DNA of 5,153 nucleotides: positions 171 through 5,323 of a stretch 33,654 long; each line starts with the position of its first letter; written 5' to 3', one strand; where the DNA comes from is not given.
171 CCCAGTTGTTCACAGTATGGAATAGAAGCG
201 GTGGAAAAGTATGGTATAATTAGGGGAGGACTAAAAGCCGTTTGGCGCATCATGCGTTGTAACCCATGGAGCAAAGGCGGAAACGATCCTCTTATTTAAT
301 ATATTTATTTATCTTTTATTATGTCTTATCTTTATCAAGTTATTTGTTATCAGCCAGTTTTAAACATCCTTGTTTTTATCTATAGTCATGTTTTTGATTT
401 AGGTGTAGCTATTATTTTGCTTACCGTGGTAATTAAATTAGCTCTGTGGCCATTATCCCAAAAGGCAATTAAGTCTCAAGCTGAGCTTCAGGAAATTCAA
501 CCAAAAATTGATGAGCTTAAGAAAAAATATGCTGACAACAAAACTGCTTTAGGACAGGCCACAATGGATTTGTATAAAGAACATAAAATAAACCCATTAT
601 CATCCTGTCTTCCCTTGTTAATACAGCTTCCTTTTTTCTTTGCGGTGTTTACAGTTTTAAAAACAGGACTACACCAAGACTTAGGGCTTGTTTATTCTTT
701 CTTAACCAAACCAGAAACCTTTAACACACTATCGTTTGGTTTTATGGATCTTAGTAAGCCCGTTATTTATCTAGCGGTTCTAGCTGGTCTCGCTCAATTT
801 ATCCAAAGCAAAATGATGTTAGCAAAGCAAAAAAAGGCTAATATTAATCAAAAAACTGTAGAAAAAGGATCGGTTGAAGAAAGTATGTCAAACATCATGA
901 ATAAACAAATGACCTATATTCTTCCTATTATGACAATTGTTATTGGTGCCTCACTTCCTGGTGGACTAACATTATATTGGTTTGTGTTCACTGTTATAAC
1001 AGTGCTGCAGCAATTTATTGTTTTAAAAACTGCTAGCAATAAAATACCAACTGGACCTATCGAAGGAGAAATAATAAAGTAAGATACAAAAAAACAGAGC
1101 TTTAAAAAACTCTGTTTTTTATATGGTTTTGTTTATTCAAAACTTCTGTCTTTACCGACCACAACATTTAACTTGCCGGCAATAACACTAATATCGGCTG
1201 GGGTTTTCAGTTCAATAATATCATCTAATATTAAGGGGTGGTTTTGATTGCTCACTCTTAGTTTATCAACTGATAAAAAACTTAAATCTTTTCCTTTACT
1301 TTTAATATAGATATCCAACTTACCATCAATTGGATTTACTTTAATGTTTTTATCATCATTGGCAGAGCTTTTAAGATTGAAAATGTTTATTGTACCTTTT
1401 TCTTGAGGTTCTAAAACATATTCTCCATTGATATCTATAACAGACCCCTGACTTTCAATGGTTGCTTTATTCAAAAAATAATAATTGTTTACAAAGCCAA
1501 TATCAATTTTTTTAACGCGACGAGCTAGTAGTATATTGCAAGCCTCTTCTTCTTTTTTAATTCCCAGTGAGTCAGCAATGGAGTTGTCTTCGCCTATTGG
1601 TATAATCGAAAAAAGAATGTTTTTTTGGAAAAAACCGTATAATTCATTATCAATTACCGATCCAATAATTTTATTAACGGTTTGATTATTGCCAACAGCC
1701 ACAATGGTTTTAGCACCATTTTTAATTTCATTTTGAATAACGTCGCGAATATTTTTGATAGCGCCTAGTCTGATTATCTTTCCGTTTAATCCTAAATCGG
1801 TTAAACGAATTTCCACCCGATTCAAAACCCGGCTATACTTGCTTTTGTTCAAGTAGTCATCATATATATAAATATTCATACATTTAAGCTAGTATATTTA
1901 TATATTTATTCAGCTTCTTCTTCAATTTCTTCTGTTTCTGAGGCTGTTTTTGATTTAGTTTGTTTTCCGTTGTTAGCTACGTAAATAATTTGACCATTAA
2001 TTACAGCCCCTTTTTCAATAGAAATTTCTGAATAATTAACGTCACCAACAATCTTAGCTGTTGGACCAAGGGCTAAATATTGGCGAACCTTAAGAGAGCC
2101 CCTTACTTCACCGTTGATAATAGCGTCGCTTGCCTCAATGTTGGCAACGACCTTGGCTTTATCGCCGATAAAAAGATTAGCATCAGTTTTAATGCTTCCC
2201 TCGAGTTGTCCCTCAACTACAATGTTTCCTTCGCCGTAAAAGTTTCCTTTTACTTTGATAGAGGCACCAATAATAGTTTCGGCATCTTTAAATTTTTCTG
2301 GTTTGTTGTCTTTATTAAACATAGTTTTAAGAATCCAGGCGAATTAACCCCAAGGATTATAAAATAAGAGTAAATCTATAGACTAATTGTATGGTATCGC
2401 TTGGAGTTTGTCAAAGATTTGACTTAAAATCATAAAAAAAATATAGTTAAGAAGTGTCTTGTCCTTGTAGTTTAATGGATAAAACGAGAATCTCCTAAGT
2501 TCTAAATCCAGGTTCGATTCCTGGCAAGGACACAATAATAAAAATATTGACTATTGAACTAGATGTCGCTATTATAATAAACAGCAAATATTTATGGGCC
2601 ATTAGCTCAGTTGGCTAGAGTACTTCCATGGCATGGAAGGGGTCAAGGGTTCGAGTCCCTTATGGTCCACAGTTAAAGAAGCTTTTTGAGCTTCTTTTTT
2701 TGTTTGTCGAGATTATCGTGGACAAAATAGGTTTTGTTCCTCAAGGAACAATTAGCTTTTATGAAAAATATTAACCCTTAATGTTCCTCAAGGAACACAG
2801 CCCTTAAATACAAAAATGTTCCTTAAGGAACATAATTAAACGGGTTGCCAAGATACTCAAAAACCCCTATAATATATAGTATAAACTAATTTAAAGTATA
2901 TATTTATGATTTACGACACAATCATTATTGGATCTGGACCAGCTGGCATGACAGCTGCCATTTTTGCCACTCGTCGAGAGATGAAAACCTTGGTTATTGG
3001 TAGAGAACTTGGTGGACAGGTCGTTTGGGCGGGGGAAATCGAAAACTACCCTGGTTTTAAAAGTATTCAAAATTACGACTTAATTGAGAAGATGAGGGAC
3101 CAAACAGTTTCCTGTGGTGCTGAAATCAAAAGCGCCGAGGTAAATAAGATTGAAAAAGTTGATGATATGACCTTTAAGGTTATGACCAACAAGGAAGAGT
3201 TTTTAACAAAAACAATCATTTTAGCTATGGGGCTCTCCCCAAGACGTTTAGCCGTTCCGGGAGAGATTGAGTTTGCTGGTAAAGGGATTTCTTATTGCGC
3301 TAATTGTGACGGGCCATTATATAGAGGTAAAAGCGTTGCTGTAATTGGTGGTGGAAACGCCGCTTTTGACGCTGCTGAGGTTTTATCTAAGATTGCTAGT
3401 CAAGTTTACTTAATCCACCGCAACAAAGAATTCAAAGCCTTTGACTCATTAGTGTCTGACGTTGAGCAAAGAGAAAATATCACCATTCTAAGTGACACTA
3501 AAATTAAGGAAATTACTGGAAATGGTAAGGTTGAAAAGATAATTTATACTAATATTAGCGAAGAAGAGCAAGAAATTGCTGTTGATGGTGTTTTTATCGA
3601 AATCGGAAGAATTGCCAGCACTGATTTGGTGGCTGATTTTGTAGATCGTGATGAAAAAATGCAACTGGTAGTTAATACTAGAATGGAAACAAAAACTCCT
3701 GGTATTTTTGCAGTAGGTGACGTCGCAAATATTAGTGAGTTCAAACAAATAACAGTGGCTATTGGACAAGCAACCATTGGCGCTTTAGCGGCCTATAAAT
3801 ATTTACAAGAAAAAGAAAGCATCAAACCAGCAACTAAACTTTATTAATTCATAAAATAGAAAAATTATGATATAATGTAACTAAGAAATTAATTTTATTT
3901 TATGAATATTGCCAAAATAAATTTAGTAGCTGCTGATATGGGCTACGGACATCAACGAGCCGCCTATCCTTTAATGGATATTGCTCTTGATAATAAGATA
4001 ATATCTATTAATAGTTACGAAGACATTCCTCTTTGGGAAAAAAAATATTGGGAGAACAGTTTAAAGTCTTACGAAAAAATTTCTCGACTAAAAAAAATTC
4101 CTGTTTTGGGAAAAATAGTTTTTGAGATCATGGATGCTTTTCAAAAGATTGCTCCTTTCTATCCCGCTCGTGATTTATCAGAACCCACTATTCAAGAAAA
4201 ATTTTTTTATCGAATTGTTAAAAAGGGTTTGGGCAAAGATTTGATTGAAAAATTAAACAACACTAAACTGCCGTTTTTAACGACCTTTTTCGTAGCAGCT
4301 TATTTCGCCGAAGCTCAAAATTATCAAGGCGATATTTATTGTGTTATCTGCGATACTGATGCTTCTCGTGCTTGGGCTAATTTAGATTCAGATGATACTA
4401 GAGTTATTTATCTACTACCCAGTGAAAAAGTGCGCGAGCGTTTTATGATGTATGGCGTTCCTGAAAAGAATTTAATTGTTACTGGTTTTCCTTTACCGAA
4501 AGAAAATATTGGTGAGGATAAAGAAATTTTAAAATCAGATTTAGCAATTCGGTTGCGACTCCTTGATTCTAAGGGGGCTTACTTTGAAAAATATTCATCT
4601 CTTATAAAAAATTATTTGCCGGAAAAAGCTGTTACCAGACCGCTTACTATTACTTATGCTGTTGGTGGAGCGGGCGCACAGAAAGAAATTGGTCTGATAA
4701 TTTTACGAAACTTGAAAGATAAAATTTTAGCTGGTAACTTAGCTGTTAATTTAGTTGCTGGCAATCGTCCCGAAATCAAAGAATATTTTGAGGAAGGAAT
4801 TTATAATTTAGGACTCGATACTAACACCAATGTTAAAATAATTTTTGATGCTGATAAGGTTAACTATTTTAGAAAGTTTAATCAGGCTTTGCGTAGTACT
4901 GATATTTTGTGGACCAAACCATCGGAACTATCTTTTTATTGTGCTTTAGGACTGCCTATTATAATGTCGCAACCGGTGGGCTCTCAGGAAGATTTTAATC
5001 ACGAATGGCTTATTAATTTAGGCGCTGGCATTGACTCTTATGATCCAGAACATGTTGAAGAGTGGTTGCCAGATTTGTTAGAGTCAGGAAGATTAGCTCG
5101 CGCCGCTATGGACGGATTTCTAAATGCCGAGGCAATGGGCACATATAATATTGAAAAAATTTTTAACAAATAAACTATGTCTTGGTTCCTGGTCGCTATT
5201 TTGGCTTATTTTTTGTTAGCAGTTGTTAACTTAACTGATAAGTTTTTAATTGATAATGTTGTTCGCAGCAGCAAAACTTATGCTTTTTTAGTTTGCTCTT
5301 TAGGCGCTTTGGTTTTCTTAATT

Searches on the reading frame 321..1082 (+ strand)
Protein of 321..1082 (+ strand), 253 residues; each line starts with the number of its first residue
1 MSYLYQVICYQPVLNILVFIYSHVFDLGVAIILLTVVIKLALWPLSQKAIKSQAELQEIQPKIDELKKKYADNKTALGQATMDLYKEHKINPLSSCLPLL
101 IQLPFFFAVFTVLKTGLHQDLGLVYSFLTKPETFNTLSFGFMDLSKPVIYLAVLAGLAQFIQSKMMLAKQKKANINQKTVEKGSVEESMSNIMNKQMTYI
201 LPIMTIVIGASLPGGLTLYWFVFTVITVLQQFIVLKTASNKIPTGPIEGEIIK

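Call 8: search_protein_families(library=pfam, proteins=[window:321-1082:+], max_evalue=0.001)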
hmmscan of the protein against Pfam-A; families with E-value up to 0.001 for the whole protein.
window:321-1082:+ (253 aa): 1 family
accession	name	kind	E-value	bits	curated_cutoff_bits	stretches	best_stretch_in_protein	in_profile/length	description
PF02096.25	60KD_IMP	-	4.3e-52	176.8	35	1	28-234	2-161/163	60Kd inner membrane protein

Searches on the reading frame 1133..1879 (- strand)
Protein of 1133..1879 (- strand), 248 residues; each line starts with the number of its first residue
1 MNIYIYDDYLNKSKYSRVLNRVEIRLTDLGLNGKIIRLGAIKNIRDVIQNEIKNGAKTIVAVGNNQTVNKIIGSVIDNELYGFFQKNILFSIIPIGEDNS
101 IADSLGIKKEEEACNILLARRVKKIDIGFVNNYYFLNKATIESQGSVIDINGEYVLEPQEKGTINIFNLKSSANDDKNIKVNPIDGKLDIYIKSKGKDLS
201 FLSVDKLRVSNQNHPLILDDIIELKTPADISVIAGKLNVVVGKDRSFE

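Call 8: search_protein_families(library=pfam, proteins=[window:1133-1879:-], max_evalue=0.001)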
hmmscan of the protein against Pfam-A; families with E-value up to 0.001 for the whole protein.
window:1133-1879:- (248 aa): 1 family
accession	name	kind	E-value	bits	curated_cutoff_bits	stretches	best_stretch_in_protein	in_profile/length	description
PF00781.29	DAGK_cat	-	5.8e-09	36.1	23.6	1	12-129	12-124/125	Diacylglycerol kinase catalytic domain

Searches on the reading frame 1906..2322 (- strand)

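Call 8: search_protein_families(library=pfam, proteins=[window:1906-2322:-], max_evalue=0.001)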
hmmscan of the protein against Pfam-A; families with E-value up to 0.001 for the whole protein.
window:1906-2322:- (138 aa): 1 family
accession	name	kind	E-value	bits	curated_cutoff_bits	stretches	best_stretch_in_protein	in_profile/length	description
PF04519.19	Bactofilin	-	1e-25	90.3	27.9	1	16-112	1-97/98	Polymer-forming cytoskeletal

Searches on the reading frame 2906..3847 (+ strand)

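Call 8: search_protein_families(library=pfam, proteins=[window:2906-3847:+], max_evalue=0.001)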
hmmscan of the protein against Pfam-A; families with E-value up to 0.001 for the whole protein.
window:2906-3847:+ (313 aa): 14 families
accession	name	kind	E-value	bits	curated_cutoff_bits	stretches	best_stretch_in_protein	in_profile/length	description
PF07992.20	Pyr_redox_2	-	7.6e-50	170.4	26.1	1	3-289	1-291/291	Pyridine nucleotide-disulphide oxidoreductase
PF13738.12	Pyr_redox_3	-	6.2e-25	88.5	30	1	77-271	102-305/305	Pyridine nucleotide-disulphide oxidoreductase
PF00070.33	Pyr_redox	-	2.2e-14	54.2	22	1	143-214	1-79/82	Pyridine nucleotide-disulphide oxidoreductase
PF03486.20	HI0933_like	-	1.1e-09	38.6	50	1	4-33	2-31/244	HI0933-like protein Rossmann domain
PF00890.30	FAD_binding_2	-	5.5e-09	36.1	20.4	1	4-71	1-71/414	FAD binding domain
PF12831.13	FAD_oxidored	-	1.8e-07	31.3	27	1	4-41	1-40/416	FAD dependent oxidoreductase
PF13434.12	Lys_Orn_oxgnase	-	1e-06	28.6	21.3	1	68-180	112-229/339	L-lysine 6-monooxygenase/L-ornithine 5-monooxygenase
PF01266.30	DAO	-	2.5e-05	24.4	27.9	0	4-36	1-34/353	FAD dependent oxidoreductase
PF01134.28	GIDA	-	3.9e-05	23.3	22.1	0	4-61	1-54/391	Glucose inhibited division protein A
PF01946.23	Thi4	-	6.6e-05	22.7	26.2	0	3-43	18-60/235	Thi4 family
PF13450.12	NAD_binding_8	-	0.00029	21.5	21.9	0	7-38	1-34/68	NAD(P)-binding Rossmann-like domain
PF01494.25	FAD_binding_3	-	0.0005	19.8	22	0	4-33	3-32/349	FAD binding domain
PF01262.27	AlaDh_PNT_C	-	0.00064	19.6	23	0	143-177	30-64/214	Alanine dehydrogenase/PNT, C-terminal domain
PF05834.18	Lycopene_cycl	-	0.00072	19.2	23.4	0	4-43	1-46/380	Lycopene cyclase protein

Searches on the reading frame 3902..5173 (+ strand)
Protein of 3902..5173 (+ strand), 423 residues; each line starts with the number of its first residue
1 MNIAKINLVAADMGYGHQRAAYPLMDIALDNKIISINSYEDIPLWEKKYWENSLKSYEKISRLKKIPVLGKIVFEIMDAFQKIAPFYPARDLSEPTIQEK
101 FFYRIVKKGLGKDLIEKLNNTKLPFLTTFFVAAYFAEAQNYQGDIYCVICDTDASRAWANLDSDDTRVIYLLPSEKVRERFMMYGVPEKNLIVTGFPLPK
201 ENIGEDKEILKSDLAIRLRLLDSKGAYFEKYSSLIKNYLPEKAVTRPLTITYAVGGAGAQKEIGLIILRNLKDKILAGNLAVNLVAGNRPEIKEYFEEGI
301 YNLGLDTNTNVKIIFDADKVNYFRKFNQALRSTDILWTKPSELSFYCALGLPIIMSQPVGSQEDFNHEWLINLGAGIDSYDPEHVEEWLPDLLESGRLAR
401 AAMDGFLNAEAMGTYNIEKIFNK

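Call 8: search_protein_families(library=pfam, proteins=[window:3902-5173:+], max_evalue=0.001)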
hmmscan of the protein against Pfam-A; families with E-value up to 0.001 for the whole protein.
window:3902-5173:+ (423 aa): 1 family
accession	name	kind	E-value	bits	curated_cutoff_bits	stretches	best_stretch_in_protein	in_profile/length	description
PF22053.2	DUF6938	-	5.1e-14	52.9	27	1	308-416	120-226/236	Domain of unknown function (DUF6938)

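Call 73: search_protein_families(library=ncbifam, proteins=[window:3902-5173:+], max_evalue=0.01)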
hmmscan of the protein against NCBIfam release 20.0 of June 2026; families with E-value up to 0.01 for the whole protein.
window:3902-5173:+ (423 aa): 1 family
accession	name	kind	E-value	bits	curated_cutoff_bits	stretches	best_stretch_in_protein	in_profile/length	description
NF010135.0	PRK13609.1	equivalog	3.6e-08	32.7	500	1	321-395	262-338/388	diglucosyl diacylglycerol synthase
